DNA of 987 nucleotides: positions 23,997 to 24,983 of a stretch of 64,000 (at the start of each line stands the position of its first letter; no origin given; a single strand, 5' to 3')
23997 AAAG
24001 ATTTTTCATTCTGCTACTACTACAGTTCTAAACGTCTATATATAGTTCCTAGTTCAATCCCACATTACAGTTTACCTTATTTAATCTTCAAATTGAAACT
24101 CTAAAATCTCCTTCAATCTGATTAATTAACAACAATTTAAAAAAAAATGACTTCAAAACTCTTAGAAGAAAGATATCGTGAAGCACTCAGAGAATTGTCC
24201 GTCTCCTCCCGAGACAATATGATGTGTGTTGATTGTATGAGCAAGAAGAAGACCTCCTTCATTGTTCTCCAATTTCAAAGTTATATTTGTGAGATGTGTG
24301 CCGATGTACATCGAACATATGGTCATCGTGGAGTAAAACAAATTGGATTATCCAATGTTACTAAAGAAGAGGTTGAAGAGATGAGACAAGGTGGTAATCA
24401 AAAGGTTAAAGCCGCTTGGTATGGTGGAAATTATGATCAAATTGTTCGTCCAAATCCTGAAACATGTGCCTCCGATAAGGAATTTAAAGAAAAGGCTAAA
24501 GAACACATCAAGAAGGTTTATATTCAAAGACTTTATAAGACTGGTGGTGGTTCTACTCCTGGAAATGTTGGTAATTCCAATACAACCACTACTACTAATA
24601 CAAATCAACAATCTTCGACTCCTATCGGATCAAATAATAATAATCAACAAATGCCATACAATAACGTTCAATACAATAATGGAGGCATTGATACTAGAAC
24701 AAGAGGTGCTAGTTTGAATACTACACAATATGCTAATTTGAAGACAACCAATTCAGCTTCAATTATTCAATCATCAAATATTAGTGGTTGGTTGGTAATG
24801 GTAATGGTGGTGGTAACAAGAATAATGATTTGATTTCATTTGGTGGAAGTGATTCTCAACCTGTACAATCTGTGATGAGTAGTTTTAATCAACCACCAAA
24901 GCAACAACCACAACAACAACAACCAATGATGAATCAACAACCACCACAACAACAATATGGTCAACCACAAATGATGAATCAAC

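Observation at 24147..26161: Three genes in this window are each split into two ORFs by the same kind of -1 frame offset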

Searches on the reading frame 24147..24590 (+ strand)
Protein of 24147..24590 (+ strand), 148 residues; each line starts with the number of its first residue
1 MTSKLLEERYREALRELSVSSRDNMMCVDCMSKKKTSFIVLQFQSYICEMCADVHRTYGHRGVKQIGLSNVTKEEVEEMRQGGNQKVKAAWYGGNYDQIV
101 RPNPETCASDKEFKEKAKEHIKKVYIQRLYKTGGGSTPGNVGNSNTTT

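Call 72: search_solved_structures(query=window:24147-24590:+, max_evalue=0.001)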
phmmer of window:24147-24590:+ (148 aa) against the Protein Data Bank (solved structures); distinct sequences matched with E-value up to 0.001: 8.
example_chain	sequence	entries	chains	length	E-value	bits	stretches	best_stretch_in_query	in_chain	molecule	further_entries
2iqj_A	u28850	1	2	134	5.1e-08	36.3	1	8-103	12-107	Stromal membrane-associated protein 1-like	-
2crr_A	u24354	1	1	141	1.2e-07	35.1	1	6-129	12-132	Stromal membrane-associated protein SMAP1B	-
2olm_A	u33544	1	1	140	1.7e-07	34.6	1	6-115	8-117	Nucleoporin-like protein RIP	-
2d9l_A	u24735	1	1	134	1.9e-06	31.2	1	22-117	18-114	Nucleoporin-like protein RIP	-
7jtz_B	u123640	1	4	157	2.6e-05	27.5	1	12-102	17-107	ADP-ribosylation factor GTPase-activating protein GLO3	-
3sub_A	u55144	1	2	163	0.00028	24.2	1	14-124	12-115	ADP-ribosylation factor GTPase-activating protein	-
3dwd_A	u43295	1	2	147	0.00068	22.9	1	7-88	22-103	ADP-ribosylation factor GTPase-activating protein 1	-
2owa_A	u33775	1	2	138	0.00079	22.7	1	9-88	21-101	Arfgap-like finger domain containing protein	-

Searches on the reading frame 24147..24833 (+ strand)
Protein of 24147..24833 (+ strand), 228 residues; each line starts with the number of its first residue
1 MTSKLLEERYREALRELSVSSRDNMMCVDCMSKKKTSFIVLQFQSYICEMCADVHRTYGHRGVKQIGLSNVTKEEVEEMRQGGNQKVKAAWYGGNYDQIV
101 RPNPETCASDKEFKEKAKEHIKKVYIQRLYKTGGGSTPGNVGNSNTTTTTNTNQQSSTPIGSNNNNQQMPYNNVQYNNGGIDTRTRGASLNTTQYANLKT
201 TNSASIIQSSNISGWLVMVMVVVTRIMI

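Call 11: search_protein_families(library=pfam, max_evalue=0.1, proteins=[window:24147-24833:+])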
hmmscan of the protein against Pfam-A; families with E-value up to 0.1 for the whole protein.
window:24147-24833:+ (228 aa): 2 families
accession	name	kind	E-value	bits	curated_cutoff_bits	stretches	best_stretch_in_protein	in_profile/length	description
PF01412.23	ArfGap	-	5.8e-17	62.3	28.7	1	14-131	4-114/117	Putative GTPase activating protein for Arf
PF13842.12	zf-Tnp_2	-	0.0065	17.4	24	1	26-55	18-47/60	DDE_Tnp_1-like zinc finger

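Call 50: find_encoding_contigs(protein=window:24147-24833:+, flank=3000, max_places=4)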
Protein window:24147-24833:+ (228 aa): no gene with exactly this product is on record in the collection.
